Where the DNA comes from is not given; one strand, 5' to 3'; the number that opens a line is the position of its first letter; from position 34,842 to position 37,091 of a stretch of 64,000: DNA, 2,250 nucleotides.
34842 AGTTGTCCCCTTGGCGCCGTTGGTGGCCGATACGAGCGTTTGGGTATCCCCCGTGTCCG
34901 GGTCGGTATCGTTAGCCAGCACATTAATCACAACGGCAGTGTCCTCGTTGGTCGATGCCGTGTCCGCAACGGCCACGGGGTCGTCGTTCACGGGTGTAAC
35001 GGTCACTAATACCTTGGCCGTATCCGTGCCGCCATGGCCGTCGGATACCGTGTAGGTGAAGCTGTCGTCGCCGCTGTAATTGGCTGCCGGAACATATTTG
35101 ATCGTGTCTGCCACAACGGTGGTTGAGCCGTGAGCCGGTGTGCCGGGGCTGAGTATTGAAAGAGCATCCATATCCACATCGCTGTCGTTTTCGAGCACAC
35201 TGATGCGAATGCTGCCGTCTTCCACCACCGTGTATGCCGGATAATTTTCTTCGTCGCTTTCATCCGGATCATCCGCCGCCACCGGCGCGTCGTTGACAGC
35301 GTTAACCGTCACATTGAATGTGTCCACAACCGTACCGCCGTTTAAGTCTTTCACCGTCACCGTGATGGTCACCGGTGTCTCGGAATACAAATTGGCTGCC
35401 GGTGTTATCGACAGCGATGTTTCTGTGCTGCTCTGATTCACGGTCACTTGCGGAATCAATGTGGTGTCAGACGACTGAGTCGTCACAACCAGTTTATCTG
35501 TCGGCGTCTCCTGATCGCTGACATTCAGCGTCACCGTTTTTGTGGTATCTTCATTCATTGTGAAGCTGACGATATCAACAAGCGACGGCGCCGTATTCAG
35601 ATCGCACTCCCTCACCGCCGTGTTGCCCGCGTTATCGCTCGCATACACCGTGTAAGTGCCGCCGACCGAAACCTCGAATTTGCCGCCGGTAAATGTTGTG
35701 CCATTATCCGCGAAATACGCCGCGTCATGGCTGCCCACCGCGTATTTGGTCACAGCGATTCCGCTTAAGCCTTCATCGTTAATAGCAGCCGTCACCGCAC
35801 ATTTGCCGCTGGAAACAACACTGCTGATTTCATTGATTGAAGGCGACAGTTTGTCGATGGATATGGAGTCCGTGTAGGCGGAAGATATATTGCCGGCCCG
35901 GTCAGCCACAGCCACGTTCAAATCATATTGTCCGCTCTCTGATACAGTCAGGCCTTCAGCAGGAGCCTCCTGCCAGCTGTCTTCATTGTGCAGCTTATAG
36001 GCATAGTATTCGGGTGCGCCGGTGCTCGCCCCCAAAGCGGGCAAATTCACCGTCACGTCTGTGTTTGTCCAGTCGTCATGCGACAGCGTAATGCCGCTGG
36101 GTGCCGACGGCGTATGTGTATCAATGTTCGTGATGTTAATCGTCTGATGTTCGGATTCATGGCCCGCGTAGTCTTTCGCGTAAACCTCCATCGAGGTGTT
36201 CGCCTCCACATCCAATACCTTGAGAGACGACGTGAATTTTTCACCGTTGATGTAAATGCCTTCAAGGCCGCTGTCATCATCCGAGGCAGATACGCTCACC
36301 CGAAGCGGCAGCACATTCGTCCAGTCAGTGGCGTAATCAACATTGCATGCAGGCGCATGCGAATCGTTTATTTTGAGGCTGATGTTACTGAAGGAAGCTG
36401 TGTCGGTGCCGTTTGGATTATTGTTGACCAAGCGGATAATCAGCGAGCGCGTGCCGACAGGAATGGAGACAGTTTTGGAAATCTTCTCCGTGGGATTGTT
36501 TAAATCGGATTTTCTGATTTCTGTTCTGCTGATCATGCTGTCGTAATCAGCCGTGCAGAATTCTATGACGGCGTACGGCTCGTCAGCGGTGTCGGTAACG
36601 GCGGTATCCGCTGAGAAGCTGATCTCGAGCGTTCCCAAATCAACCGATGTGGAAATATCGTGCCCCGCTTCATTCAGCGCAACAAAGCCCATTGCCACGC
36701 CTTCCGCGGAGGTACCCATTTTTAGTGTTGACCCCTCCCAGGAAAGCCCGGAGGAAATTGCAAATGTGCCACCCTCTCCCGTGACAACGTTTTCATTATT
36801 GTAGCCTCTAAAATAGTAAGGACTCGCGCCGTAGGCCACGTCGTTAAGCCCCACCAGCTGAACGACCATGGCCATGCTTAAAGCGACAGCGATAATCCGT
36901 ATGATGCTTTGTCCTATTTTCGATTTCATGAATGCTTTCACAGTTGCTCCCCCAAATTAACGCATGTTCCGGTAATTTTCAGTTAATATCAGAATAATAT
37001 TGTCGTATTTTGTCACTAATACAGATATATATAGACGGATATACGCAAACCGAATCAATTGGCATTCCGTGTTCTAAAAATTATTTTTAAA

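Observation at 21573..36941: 5,122-aa single-ORF surface protein occupying a quarter of the window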

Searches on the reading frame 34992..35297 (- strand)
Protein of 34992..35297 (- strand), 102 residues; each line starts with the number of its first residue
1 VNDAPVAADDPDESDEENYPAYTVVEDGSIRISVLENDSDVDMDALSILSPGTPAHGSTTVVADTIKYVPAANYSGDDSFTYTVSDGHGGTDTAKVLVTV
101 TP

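Call 27: search_solved_structures(query=A1, max_evalue=1, show_alignments=2)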
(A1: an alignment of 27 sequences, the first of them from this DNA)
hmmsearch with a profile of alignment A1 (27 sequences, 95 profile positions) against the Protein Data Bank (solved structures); distinct sequences matched with E-value up to 1: 14.
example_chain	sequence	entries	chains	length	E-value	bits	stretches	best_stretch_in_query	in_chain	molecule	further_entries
36gk_A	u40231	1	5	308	1.7e-12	51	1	2-94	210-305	RTX protein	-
6dms_A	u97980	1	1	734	1.1e-05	29.2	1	29-93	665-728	Alpha-1,4-endofucoidanase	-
6dlh_A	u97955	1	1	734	1.1e-05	29.2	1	29-93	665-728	Alpha-1,4-endofucoidanase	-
6nz0_Z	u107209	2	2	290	0.0007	23.4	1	44-95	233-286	Dyslexia-associated protein KIAA0319-like protein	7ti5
9y9w_A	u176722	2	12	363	0.0066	20.3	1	20-94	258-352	Cadherin domain protein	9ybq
2kpn_A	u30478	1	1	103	0.015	19.1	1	63-94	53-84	Bacillolysin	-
2yrl_A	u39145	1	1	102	0.35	14.7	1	35-94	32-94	KIAA1837 protein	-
2j7m_A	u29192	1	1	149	0.37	14.7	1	24-84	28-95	HYALURONIDASE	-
2j1a_A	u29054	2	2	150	0.38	14.6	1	24-84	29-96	HYALURONIDASE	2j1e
6szc_A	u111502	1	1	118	0.44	14.4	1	44-88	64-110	Surface-associated protein CshA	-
8fwc_J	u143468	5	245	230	0.44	14.4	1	38-78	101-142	Collar sheath protein, gp13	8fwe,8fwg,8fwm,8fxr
8i9v_Cb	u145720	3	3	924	0.6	14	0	9-65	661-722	ATP-dependent RNA helicase DBP10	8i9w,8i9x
6dns_A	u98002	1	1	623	0.72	13.7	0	35-93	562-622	Alpha-1,4-endofucoidanase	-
4l9d_A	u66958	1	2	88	0.74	13.7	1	31-94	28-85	Protease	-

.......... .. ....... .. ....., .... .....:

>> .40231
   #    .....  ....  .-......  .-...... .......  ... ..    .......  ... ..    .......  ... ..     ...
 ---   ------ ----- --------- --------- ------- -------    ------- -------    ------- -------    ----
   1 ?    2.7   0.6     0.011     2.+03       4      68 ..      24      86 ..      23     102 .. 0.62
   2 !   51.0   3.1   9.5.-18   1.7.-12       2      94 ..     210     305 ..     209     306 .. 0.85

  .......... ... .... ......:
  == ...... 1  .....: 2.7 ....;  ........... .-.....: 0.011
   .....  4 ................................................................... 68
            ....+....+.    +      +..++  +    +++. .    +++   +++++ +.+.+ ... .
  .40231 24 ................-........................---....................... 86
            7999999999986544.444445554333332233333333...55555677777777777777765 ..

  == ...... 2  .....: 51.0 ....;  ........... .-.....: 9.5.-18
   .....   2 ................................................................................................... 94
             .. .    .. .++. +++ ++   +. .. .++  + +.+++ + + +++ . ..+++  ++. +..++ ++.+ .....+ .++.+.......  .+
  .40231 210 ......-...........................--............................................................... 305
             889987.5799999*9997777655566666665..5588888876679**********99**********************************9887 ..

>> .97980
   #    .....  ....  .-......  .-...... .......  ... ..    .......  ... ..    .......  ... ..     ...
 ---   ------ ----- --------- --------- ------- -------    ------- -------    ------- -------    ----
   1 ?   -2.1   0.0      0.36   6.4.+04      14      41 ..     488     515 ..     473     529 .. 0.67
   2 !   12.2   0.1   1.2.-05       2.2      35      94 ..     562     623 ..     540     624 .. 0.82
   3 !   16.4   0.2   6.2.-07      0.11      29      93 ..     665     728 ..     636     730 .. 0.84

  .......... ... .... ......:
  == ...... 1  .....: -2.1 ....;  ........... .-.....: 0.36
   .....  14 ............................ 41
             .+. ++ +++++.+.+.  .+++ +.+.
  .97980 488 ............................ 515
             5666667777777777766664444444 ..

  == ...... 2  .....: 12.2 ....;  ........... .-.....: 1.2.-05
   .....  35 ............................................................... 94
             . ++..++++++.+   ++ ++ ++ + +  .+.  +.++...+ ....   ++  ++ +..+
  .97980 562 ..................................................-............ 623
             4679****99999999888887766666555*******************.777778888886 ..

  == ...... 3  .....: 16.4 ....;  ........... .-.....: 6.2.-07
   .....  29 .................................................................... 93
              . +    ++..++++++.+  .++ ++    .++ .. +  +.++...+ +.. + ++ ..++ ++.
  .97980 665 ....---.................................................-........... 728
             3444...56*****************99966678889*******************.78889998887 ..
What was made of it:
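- Closest known: Gram-negative RTX/T1SS adhesins with Ca2+-rigidified BIg extender regions. Same: The A-unit profile matches a solved 'RTX protein' chain (call 27).
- The A-unit profile hits solved 'RTX protein' and 'Cadherin domain protein' chains (call 27).
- Tried and rejected: Only the A-unit profile reached solved structures (call 27).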

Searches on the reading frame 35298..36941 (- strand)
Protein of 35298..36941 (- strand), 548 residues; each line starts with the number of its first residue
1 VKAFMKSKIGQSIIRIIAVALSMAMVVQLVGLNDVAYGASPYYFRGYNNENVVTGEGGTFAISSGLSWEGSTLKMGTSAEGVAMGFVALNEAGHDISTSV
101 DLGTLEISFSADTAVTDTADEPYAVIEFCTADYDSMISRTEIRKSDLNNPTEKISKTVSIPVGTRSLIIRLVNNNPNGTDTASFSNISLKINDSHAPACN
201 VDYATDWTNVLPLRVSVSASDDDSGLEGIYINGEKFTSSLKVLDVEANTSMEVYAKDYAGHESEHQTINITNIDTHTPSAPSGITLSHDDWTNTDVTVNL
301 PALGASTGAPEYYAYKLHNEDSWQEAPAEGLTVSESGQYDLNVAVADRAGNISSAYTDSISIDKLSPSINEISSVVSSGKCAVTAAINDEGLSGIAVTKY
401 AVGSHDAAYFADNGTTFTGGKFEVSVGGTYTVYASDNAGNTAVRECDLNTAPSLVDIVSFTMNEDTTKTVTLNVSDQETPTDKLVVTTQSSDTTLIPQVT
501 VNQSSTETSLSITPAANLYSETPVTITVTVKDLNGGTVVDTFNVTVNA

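Call 13: search_protein_families(library=pfam, proteins=[window:35298-36941:-], max_evalue=10)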
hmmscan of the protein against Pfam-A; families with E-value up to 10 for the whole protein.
window:35298-36941:- (548 aa): 5 families
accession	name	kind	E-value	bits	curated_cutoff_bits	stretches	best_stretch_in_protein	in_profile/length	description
PF17963.7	Big_9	-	0.00015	23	23.6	1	449-545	1-89/89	Bacterial Ig domain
PF19077.6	Big_13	-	0.00085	20.2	27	1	274-363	21-101/102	Bacterial Ig-like domain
PF12245.14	Big_3_2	-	0.054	14.1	23.3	1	336-363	94-121/122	Bacterial Ig-like domain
PF06958.17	Pyocin_S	-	0.11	13.4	22.5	1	211-299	13-99/139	S-type Pyocin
PF17786.7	Mannosidase_ig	-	0.34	11.9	23.4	1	231-261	26-56/91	Mannosidase Ig/CBM-like domain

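Call 21: search_solved_structures(query=window:35298-36941:-, max_evalue=1)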
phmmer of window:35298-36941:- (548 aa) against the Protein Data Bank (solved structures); distinct sequences matched with E-value up to 1: 0.

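Call 35: find_homologous_proteins(query=window:35595-36941:-)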
Query window:35595-36941:- (449 aa): 4 proteins with E <= 0.001 among 8000 candidates.
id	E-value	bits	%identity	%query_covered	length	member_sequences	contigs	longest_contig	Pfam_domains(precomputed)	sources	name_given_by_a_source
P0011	1.5e-110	388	49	100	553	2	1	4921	-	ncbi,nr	ncbi:MAG: hypothetical protein GYA50_04240, partial [Eubacteriaceae bacterium]|nr:hypothetical prote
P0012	1.3e-107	379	47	97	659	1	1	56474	PF17963.8,PF17892.8,PF17803.8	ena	-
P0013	5.9e-42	162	46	53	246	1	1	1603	-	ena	-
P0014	5.6e-8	50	28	51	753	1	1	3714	PF19077.7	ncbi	ncbi:MAG: hypothetical protein D6775_11375, partial [Caldilineae bacterium]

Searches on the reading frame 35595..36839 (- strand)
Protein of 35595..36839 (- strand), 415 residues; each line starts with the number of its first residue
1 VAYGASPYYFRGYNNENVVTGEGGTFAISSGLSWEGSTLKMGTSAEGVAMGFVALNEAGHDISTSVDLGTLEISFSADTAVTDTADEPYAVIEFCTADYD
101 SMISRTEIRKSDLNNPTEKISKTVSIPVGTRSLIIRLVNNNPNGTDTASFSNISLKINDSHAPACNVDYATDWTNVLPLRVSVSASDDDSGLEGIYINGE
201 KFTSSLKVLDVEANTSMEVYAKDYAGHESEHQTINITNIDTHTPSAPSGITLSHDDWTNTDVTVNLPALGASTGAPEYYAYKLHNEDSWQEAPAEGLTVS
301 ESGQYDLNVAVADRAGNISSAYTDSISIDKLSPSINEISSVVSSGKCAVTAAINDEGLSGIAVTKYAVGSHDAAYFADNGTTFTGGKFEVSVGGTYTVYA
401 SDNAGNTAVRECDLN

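Call 54: predict_structure(alignment_id=A4)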
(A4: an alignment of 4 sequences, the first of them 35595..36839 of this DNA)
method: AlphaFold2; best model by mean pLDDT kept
length: 415 residues; sequences in the alignment: 4
mean_pLDDT: 78.6   pTM: 0.54
mean pLDDT of the five models: 78.6, 74.2, 73.1, 69.3, 68.8
residues with pLDDT >= 90: 80; 70-90: 250; 50-70: 56; < 50: 29
segments of 3 or more residues with pLDDT < 50: 1-8, 15-24, 56-65
pLDDT, mean of each block of 10 residues (from residue 1): 39 48 52 76 71 49 50 85 79 80 89 84 83 81 72 76 84 79 80 84 75 82 82 83 75 75 80 73 84 82 88 87 88 89 86 90 94 94 90 91 93 84
secondary structure, 60 per line:
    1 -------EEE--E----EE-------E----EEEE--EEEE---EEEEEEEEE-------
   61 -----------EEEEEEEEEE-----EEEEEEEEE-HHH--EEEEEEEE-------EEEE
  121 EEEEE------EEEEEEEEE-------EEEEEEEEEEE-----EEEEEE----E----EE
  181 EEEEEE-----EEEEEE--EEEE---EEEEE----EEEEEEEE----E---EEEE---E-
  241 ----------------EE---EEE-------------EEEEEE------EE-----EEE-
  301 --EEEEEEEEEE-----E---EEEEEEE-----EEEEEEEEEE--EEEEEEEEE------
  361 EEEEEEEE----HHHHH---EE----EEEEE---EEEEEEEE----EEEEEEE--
elements in order: E8-10 E32-35 E38-41 E45-53 E72-81 E87-95 E102-109 E117-125 E132-140 E148-158 E164-169 E179-186 E192-197 E200-203 E207-211 E216-223 E232-235 E262-264 E278-283 E297-299 E303-312 E322-328 E334-343 E346-354 E361-368 H373-377 E387-391 E395-402 E407-413
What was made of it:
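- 36342..36827 (-): N-terminal domain, aa ~39-200. It is family-specific, predicted to be an all-beta sandwich, and is the candidate distal tip or ligand-binding domain. The AF2 model shows about 9 strands at pLDDT ~80 (call 54).
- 35598..36341 (-): Three Ig-like modules, aa ~201-448. AF2 strands and pLDDT 75-94 (call 54).
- Checked: The AlphaFold model shows three Ig-like modules (aa ~200-448), not four, before the first B unit (call 54).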

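Call 60: fold_search(model_id=the predicted structure, library=pdb)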
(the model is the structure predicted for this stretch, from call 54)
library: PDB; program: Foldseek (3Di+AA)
matches with E <= 10: 1452; with E <= 0.001: 131
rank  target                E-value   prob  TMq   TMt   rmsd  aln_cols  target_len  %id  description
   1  2jll                  4.0e-08  1.00  0.27  0.29  15.0       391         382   14  Crystal structure of NCAM2 IgIV-FN3II (released 2009-11-17)
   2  2x11_A                4.4e-08  1.00  0.20  0.18  18.1       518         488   10  Crystal structure of the complete EphA2 ectodomain in complex with ephrin A5 receptor binding domain (released 2010-03-16)
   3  2yn3_A                7.9e-08  1.00  0.26  0.36  11.3       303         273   16  Structural insight into the giant calcium-binding adhesin SiiE: implications for the adhesion of Salmonella enterica t (released 2013-04-03)
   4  9fly_A                8.7e-08  1.00  0.35  0.19  18.9       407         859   12  CryoEM structure of the base (4151-5009) in the grappling hook protein A (GhpA) in the bacterium Aureispira sp. CCB-QB (released 2024-10-16)
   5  4bkf_A                1.4e-07  1.00  0.20  0.17  18.5       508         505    7  crystal structure of the human EphA4 ectodomain in complex with human ephrinB3 (released 2013-07-03)
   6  4bk4_A                1.8e-07  1.00  0.20  0.17  18.6       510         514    8  crystal structure of the human EphA4 ectodomain (released 2013-07-03)
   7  2yn5_A                2.2e-07  1.00  0.26  0.36  10.8       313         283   16  Structural insight into the giant calcium-binding adhesin SiiE: implications for the adhesion of Salmonella enterica t (released 2013-04-03)
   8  4bk5_A                2.2e-07  1.00  0.22  0.19  20.1       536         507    8  crystal structure of the human EphA4 ectodomain in complex with human ephrin A5 (amine-methylated sample) (released 2013-07-03)
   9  2x10                  2.4e-07  1.00  0.29  0.25  14.7       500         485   12  Crystal structure of the complete EphA2 ectodomain (released 2010-03-16)
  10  7s7k_A                2.5e-07  1.00  0.19  0.17  20.9       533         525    9  Crystal structure of the EphB2 extracellular domain (released 2021-10-27)
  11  9u61_C                3.4e-07  1.00  0.17  0.13  34.1       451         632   11  CP/MBL pathways C3 convertase C4b2a and C3 complex (released 2026-01-14)
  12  2yn3_C                6.4e-07  1.00  0.25  0.34  11.2       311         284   16  Structural insight into the giant calcium-binding adhesin SiiE: implications for the adhesion of Salmonella enterica t (released 2013-04-03)
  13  2yn5_B                7.8e-07  1.00  0.25  0.34  10.8       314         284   15  Structural insight into the giant calcium-binding adhesin SiiE: implications for the adhesion of Salmonella enterica t (released 2013-04-03)
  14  9ba4_A                9.0e-07  1.00  0.24  0.12  20.4       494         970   13  Full-length cross-linked Contactin 2 (CNTN2) (released 2024-07-17)
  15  4m00_A                1.0e-06  1.00  0.21  0.19  20.2       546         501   10  Crystal structure of the ligand binding region of staphylococcal adhesion SraP (released 2014-06-18)
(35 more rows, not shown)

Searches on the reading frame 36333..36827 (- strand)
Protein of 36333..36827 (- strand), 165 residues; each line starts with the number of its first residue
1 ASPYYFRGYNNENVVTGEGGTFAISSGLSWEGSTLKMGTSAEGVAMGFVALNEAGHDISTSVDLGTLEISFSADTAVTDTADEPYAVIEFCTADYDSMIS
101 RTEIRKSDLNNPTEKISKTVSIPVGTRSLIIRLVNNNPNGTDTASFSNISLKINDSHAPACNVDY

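Call 78: search_solved_structures(query=A7, max_evalue=10)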
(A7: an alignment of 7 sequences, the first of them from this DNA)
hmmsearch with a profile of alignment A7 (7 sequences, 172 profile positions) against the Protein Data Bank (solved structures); distinct sequences matched with E-value up to 10: 5.
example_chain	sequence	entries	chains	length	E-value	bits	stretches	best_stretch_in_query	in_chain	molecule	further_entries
5a9v_A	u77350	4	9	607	0.51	13.5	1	30-96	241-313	GTP-BINDING PROTEIN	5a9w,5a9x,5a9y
4zci_A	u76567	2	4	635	0.54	13.4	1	30-96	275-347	GTP-binding protein TypA/BipA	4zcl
4zcm_A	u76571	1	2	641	0.55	13.4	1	30-96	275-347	GTP-binding protein TypA/BipA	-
5aa0_BZ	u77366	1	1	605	0.7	13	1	30-96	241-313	GTP-binding protein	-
5a9z_CA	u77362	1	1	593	1.7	11.8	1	29-96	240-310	BipA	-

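Call 79: search_protein_families(library=pfam, alignment_id=A7, max_evalue=10)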
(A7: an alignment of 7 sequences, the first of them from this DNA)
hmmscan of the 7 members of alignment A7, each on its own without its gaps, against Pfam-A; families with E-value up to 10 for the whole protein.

A. member 1, seq(165 aa): 0 families

B. families by the number of members that match (of 7 scanned): 2 families
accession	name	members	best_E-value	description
PF16640.11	Big_3_5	1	0.0065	Bacterial Ig-like domain (group 3)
PF25719.1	UL145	1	0.15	Cytomegalovirus UL145 protein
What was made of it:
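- The N-terminal domain matches no known adhesive domain (calls 78, 79), so 'adhesin' rests on architecture. No recognisable adhesive domain at the tip (calls 78, 79).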
